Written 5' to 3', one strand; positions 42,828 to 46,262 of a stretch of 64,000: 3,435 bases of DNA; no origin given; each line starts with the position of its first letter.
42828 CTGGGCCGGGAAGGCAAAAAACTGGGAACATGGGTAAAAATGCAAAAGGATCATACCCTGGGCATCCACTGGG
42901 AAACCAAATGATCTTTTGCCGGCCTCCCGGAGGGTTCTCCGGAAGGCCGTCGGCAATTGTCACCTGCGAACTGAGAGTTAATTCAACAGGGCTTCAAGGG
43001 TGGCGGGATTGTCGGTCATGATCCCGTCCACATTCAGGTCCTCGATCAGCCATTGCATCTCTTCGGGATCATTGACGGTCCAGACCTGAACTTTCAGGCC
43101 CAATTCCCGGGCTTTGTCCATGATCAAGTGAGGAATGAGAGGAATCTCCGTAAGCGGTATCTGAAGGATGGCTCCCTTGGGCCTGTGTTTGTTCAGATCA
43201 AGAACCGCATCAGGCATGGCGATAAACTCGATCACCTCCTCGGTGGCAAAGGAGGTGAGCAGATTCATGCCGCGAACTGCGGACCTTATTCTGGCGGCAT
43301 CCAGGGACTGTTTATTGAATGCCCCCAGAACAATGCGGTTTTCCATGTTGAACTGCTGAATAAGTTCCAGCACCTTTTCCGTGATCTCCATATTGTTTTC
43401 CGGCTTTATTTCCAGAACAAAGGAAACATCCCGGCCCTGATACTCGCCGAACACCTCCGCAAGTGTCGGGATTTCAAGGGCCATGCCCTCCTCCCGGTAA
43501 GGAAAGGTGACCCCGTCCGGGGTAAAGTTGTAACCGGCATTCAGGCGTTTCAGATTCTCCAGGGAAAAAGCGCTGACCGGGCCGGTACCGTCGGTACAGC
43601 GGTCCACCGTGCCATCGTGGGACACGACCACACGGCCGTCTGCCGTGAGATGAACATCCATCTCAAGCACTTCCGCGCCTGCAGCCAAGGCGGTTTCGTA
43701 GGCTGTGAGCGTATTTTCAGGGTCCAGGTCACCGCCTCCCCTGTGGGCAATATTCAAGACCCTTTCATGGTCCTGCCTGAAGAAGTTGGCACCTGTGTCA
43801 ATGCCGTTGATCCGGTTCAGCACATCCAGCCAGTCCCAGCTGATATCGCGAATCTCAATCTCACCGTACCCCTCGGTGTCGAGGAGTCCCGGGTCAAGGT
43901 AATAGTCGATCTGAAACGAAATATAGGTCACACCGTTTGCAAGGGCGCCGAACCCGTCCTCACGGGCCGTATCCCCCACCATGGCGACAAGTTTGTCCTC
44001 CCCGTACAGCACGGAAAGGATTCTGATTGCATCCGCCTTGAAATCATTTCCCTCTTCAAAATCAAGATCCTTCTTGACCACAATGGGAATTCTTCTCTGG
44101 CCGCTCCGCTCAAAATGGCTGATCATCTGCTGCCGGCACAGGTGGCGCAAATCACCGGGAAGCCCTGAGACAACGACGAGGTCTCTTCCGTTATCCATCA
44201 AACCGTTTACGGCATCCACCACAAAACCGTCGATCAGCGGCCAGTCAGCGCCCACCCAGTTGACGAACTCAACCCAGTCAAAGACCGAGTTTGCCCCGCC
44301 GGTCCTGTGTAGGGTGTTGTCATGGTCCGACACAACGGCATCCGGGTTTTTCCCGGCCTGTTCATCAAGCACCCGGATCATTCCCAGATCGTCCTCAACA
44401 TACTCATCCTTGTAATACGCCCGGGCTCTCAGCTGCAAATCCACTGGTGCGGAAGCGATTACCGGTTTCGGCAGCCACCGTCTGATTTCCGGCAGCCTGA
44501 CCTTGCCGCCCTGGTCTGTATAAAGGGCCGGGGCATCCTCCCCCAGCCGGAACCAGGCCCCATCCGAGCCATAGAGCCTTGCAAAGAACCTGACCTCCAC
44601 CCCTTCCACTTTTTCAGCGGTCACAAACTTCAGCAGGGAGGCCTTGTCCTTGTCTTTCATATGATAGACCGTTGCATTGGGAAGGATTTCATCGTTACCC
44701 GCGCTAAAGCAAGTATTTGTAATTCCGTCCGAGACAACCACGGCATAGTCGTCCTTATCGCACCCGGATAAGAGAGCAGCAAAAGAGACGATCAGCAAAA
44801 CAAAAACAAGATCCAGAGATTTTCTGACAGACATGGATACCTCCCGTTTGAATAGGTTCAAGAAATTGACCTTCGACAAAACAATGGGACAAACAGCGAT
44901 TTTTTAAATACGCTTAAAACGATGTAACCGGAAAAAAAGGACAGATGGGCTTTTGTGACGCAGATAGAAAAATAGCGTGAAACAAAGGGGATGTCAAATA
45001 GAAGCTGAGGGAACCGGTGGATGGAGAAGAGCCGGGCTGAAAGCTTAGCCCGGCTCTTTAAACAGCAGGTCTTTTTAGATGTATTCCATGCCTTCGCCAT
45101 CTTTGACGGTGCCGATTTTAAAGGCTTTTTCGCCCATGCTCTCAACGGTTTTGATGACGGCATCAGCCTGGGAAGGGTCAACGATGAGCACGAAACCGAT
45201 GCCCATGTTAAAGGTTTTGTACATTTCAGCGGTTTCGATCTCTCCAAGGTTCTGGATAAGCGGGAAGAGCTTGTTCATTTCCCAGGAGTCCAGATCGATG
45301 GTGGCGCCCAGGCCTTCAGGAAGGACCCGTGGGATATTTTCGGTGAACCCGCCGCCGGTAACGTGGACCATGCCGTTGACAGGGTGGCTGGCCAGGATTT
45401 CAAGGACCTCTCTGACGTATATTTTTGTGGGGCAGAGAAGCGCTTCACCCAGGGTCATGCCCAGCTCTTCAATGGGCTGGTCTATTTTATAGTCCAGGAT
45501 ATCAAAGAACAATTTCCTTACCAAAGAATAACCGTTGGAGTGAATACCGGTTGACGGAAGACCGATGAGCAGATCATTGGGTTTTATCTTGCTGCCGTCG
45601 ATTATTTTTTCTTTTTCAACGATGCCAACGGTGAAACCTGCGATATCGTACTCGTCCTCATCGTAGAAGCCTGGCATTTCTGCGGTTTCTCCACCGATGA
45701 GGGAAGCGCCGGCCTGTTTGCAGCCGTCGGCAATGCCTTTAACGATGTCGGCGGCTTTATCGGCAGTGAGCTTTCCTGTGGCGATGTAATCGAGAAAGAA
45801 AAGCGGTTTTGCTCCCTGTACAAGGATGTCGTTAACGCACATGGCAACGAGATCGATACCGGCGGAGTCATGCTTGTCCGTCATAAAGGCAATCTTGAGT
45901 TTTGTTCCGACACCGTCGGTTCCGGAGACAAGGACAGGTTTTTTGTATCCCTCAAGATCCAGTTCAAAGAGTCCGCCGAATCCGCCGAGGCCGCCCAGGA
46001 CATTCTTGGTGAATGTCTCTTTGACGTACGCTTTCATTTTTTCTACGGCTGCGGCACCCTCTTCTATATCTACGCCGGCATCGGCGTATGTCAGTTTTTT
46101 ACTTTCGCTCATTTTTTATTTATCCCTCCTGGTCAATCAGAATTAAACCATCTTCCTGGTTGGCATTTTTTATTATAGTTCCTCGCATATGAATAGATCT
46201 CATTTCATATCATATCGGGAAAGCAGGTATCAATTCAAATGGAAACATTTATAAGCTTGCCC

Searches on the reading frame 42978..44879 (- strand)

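Call 41: search_protein_families(library=pfam, proteins=[window:42978-44879:-], max_evalue=0.00001)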
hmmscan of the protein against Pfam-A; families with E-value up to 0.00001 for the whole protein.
window:42978-44879:- (633 aa): 1 family
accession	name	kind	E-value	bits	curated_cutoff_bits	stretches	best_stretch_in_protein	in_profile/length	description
PF03009.23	GDPD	-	3.8e-43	148.8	23.6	1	379-627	1-244/244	Glycerophosphoryl diester phosphodiesterase family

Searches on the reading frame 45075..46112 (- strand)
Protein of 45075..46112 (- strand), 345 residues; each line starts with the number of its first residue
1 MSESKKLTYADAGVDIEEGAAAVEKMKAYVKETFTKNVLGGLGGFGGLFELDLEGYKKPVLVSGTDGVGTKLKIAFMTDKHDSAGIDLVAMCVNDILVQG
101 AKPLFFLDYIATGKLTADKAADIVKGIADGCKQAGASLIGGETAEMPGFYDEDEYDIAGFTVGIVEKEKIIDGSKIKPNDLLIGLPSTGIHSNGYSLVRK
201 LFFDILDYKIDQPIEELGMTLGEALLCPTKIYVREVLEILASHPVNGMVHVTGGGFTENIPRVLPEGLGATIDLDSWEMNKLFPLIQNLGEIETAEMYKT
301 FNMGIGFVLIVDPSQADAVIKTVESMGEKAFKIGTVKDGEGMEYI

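Call 41: search_protein_families(library=pfam, proteins=[window:45075-46112:-], max_evalue=0.00001)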
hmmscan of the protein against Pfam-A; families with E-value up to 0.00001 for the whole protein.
window:45075-46112:- (345 aa): 2 families
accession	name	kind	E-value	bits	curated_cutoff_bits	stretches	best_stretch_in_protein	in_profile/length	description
PF02769.27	AIRS_C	-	2.9e-31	109.2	23.1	1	177-342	1-151/156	AIR synthase related protein, C-terminal domain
PF00586.29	AIRS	-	1.4e-25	90.3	24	1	60-165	14-112/112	AIR synthase related protein, N-terminal domain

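Call 43: search_protein_families(library=ncbifam, proteins=[window:45075-46112:-], max_evalue=0.00001)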
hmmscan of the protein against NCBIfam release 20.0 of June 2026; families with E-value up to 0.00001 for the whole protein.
window:45075-46112:- (345 aa): 8 families
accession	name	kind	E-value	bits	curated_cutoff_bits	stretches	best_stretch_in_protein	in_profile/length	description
TIGR00878.1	purM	equivalog_domain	3.8e-137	456.9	236.35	1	7-338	1-331/332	phosphoribosylformylglycinamidine cyclo-ligase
TIGR01379.1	thiL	equivalog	8.2e-10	38.1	184.15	1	80-197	56-168/320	thiamine-phosphate kinase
TIGR03267.1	methan_mark_2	hypoth_equivalog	2.2e-09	36.8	365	1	80-183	73-169/323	methanogenesis marker 2 protein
TIGR02124.1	hypE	equivalog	4.2e-09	35.8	251.6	1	89-338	70-302/332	hydrogenase expression/formation protein HypE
TIGR01736.1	FGAM_synth_II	equivalog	1.7e-08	33.3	525.75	1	93-279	98-282/718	phosphoribosylformylglycinamidine synthase subunit PurL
NF004353.0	PRK05731.2-2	equivalog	3.1e-06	26.5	301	1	80-183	50-146/311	thiamine-phosphate kinase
TIGR00476.1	selD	equivalog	6e-06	25.7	125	0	93-183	85-171/311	selenide, water dikinase SelD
NF002290.1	PRK01213.1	equivalog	7.6e-06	24.4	648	0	93-183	98-190/723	phosphoribosylformylglycinamidine synthase subunit PurL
